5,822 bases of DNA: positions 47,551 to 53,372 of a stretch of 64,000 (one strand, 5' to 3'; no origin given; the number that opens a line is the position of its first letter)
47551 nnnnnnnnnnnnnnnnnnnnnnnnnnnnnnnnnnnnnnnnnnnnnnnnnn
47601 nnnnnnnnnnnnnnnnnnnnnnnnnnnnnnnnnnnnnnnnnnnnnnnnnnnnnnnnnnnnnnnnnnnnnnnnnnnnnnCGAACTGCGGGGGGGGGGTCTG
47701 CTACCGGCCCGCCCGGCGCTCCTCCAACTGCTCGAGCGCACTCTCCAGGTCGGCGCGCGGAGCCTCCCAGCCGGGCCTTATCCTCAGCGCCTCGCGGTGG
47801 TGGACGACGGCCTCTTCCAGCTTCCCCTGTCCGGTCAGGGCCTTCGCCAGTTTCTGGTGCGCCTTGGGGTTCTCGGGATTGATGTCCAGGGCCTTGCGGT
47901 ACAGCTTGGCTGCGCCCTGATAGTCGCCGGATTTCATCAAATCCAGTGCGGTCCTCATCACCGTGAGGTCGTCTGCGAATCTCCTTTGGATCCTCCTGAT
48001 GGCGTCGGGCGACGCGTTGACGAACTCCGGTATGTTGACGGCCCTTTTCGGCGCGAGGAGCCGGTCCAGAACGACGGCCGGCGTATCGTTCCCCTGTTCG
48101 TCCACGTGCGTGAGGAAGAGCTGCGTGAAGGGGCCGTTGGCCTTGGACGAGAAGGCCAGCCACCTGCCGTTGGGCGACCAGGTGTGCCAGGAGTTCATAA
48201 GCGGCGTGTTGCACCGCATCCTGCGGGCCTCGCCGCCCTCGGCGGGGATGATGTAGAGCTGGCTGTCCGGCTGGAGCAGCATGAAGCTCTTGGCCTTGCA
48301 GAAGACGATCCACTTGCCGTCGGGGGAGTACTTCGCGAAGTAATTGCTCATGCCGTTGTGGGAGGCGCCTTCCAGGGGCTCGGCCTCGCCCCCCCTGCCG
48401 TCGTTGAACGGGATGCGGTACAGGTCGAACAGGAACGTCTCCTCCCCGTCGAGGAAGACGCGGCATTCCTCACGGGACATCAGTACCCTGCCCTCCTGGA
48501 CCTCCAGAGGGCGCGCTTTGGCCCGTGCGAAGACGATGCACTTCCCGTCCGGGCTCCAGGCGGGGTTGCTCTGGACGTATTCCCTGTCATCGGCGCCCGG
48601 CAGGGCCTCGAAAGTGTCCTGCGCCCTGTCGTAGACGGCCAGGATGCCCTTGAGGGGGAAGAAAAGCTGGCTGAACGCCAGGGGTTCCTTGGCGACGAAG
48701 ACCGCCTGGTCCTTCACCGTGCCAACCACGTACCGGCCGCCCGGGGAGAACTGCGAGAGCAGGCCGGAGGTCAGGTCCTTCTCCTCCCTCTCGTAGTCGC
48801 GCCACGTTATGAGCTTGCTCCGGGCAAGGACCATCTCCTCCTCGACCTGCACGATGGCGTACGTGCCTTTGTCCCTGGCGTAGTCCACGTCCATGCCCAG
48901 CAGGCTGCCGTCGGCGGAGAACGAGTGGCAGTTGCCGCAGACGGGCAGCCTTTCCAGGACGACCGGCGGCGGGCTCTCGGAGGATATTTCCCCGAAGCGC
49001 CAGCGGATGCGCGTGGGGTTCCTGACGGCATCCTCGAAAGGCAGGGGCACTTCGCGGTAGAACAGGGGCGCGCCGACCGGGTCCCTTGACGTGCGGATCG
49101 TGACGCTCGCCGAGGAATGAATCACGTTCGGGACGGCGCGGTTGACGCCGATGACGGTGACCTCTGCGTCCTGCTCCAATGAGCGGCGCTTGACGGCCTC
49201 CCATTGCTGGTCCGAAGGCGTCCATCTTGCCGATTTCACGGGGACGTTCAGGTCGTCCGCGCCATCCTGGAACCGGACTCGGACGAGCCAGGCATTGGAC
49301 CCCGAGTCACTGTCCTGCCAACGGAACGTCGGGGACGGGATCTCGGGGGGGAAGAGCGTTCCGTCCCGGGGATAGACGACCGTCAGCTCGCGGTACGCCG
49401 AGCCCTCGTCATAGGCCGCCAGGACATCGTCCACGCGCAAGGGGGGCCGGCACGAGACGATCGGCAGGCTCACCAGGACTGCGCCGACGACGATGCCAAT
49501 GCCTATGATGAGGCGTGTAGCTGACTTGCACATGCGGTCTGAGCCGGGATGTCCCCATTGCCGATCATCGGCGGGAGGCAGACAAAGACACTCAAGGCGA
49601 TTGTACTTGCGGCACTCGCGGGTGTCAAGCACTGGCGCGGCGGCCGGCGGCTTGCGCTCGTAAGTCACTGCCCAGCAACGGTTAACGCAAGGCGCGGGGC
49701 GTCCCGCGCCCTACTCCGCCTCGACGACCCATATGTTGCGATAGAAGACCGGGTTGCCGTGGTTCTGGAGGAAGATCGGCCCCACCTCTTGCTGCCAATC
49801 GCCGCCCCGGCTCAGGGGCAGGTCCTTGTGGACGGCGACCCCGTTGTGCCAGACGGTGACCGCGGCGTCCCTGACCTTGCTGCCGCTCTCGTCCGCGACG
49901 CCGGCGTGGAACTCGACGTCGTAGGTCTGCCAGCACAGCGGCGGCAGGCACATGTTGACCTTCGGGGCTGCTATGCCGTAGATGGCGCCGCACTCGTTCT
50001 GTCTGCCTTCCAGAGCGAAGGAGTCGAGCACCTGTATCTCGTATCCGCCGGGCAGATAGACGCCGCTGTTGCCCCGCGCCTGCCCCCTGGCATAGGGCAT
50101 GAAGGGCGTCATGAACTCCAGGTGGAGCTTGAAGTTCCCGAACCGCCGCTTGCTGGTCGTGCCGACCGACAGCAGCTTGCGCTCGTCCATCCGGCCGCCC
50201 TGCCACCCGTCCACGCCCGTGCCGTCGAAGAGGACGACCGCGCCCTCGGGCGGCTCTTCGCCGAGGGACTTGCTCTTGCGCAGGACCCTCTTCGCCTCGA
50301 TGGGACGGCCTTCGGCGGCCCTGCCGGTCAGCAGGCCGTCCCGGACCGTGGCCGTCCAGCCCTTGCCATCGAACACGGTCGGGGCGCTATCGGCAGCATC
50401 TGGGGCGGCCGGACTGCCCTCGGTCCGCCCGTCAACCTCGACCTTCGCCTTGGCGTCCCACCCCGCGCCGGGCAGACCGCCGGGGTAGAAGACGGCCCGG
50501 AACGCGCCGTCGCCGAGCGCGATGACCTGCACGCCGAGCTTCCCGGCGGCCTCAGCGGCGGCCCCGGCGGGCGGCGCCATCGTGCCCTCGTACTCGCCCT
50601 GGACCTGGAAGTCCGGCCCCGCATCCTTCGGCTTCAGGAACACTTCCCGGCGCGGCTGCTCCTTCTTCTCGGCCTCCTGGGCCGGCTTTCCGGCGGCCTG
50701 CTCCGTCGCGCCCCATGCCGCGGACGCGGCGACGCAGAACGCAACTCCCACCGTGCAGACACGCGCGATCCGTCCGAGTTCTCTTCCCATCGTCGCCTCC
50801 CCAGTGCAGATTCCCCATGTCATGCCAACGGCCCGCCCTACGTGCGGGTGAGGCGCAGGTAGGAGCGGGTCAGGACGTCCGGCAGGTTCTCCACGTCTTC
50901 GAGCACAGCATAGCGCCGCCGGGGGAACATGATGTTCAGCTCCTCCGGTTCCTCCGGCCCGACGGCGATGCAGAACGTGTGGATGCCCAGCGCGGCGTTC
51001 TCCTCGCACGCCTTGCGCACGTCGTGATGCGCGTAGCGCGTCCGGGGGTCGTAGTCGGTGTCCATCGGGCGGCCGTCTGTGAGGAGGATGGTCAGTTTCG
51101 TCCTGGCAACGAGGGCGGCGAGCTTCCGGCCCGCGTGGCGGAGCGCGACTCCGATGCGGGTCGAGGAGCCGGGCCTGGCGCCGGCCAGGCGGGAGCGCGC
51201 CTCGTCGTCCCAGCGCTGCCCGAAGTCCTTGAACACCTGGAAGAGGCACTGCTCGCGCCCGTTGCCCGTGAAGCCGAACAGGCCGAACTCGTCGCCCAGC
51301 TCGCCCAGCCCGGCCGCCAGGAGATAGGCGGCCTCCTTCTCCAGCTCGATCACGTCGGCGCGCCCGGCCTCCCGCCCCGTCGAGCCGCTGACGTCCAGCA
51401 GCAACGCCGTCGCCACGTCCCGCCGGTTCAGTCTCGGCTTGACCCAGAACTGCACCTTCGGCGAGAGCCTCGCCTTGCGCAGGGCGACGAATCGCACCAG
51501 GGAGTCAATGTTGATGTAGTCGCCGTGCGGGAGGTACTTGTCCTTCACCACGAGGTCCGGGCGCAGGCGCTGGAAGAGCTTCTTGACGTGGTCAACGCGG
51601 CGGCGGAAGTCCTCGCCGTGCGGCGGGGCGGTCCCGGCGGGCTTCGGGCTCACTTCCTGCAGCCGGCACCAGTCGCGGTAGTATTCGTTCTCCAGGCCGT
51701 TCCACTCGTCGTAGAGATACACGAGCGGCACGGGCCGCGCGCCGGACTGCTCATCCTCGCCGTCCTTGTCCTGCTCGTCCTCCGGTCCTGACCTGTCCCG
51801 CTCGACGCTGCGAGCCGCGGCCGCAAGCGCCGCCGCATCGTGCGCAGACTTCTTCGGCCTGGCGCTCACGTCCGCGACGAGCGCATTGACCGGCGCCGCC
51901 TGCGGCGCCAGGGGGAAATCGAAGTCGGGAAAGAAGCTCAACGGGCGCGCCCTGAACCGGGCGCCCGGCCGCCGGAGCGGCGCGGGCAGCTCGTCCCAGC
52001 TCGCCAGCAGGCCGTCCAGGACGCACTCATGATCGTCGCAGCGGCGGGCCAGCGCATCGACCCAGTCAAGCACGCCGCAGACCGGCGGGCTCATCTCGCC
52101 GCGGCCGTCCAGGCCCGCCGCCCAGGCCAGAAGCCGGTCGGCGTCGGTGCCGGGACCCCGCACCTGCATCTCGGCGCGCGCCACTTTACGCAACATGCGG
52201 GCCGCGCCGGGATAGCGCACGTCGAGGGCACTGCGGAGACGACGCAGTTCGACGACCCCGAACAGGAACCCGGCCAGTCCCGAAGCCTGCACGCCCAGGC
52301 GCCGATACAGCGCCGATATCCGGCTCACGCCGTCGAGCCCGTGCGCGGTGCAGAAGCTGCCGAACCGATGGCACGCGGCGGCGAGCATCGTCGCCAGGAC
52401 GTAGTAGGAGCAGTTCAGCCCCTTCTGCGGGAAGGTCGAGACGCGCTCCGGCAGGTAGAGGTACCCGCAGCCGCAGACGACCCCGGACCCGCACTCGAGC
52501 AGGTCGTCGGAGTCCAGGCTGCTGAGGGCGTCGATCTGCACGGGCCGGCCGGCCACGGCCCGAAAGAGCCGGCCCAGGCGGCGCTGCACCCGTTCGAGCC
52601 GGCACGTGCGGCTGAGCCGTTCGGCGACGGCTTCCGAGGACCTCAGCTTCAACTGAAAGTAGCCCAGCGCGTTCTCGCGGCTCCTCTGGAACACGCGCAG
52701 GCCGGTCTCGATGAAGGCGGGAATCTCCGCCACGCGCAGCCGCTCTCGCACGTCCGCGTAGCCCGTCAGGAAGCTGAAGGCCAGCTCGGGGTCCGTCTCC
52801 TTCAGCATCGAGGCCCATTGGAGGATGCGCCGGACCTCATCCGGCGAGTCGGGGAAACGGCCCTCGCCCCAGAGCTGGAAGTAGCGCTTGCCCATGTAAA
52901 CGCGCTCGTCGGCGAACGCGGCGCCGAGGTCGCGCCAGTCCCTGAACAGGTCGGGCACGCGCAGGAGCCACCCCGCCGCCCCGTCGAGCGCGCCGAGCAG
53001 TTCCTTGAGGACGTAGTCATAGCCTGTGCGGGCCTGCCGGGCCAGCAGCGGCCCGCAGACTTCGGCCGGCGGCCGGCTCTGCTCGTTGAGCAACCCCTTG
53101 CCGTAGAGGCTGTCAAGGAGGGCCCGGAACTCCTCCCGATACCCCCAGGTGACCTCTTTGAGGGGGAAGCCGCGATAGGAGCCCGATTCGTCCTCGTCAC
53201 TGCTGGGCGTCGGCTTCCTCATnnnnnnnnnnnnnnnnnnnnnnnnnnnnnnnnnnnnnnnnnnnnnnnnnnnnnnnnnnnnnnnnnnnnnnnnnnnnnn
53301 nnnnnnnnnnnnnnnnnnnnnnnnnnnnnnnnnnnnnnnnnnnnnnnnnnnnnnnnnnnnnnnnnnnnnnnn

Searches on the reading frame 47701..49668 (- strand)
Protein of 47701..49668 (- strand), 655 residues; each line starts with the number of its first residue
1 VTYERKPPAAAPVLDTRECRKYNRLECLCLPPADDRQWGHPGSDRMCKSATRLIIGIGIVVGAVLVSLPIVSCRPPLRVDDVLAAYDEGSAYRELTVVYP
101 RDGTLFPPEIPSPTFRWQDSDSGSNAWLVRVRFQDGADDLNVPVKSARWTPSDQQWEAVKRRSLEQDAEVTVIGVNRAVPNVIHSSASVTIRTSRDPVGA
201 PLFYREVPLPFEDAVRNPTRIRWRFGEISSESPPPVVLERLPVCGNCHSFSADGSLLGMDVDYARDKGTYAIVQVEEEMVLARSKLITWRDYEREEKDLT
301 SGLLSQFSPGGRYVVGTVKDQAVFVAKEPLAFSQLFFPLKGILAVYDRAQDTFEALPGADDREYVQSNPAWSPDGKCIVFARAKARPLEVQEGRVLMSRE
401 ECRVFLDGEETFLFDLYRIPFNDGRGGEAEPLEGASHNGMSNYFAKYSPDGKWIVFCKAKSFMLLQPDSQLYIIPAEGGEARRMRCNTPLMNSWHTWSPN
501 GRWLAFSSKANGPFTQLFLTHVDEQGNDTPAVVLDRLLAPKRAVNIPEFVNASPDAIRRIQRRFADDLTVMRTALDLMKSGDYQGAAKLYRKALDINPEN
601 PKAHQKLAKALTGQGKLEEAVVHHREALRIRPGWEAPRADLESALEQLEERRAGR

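Call 59: search_protein_families(library=pfam, proteins=[window:47701-49668:-], max_evalue=0.001)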
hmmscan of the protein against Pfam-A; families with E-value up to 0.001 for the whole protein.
window:47701-49668:- (655 aa): 14 families
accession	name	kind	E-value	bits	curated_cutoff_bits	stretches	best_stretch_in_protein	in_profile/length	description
PF07676.18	PD40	-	1.8e-15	56.9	20.9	1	487-511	6-30/38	WD40-like Beta Propeller Repeat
PF13414.12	TPR_11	-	4.3e-12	45.9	26.8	1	577-615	4-42/42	TPR repeat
PF00515.34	TPR_1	-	1.8e-10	40.6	27.8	1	577-600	11-34/34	Tetratricopeptide repeat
PF07719.23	TPR_2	-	1.8e-10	40.5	27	1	573-600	7-34/34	Tetratricopeptide repeat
PF14559.12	TPR_19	-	1.9e-10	41.3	25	1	577-621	1-45/68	Tetratricopeptide repeat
PF13374.12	TPR_10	-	3.4e-07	30.5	27.5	0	607-631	8-32/42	Tetratricopeptide repeat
PF13432.12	TPR_16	-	3.9e-07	30.8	32.7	1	573-633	3-63/65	Tetratricopeptide repeat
PF13428.12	TPR_14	-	6.9e-07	29.8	23.5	1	574-610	8-44/44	Tetratricopeptide repeat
PF13431.12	TPR_17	-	9.7e-06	25.9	24.4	1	589-621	1-33/34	Tetratricopeptide repeat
PF13181.12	TPR_8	-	2.8e-05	24.4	25.7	0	578-600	12-34/34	Tetratricopeptide repeat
PF13424.12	TPR_12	-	4.8e-05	23.9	30.1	1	574-631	10-75/77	Tetratricopeptide repeat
PF14863.12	Alkyl_sulf_dimr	-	0.00012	22.9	26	1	564-622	66-124/139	Alkyl sulfatase dimerisation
PF13176.12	TPR_7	-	0.00019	21.7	27.9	0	578-599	10-33/36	Tetratricopeptide repeat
PF24575.1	TPR_Slam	-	0.00028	21.7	35.2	0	572-620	52-100/104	Surface lipoprotein assembly modifier, N-terminal TPR repeats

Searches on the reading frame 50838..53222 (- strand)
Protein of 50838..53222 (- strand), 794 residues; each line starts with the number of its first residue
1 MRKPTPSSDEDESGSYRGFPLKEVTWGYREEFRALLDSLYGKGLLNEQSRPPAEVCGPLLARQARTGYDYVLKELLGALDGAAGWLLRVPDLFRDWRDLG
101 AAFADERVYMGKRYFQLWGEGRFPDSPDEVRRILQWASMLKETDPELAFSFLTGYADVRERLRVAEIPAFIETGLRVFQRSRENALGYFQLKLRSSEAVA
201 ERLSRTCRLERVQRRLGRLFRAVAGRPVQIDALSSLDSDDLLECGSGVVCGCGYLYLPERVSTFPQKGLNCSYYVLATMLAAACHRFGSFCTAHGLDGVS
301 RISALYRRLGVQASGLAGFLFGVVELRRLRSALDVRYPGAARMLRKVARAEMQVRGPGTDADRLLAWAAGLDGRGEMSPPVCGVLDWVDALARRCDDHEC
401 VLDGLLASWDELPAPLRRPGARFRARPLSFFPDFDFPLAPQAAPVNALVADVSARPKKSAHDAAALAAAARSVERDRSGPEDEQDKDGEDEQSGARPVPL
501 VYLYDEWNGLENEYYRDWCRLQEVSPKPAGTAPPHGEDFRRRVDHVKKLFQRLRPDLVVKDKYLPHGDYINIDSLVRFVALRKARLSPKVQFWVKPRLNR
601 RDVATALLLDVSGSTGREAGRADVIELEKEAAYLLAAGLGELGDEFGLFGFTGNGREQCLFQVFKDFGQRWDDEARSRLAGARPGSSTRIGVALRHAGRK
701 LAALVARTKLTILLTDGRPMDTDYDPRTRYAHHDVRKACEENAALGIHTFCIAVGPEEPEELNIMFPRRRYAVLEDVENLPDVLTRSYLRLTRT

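Call 59: search_protein_families(library=pfam, proteins=[window:50838-53222:-], max_evalue=0.001)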
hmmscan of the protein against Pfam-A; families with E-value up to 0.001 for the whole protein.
window:50838-53222:- (794 aa): 1 family
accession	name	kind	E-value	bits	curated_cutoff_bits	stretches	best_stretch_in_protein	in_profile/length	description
PF00092.34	VWA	-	4.8e-08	33.9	23.8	1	607-783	4-171/174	von Willebrand factor type A domain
